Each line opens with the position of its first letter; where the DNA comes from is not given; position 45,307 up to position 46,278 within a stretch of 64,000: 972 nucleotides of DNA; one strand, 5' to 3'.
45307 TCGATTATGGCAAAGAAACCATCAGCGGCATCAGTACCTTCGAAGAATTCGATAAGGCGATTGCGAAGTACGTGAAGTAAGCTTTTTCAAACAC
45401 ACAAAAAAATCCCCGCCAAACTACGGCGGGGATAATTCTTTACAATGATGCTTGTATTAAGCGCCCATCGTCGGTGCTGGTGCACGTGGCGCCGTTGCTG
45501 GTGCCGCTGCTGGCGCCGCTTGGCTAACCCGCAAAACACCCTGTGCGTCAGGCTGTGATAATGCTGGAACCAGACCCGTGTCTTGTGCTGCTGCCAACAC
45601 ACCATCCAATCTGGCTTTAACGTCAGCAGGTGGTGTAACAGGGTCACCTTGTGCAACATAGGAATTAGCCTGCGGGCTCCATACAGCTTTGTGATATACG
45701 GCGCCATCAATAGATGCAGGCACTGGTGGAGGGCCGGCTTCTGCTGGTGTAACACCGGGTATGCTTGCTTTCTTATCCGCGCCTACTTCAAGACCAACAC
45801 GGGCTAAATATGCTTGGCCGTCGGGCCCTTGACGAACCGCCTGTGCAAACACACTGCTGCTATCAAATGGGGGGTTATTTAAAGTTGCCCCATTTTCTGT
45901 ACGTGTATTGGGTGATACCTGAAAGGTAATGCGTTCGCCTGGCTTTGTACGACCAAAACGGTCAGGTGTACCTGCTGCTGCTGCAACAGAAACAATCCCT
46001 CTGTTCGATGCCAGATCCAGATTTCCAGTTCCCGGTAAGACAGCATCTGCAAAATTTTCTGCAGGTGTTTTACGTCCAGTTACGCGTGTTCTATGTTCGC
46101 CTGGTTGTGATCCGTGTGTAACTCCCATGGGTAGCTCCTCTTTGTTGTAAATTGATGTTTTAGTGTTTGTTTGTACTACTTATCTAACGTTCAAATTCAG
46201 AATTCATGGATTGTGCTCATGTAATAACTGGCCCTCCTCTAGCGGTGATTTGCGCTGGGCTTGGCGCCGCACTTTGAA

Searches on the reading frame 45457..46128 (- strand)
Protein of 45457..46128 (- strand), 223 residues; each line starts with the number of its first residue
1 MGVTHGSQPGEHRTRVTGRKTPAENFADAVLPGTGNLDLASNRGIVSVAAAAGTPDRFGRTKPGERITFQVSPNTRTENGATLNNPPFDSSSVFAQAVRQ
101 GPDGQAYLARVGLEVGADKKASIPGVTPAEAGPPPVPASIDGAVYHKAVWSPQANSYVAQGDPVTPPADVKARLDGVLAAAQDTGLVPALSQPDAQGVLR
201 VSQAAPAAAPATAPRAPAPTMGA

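Call 4: search_protein_families(library=pfam, proteins=[window:45457-46128:-], max_evalue=1)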
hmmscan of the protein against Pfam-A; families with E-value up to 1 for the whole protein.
window:45457-46128:- (223 aa): 0 families
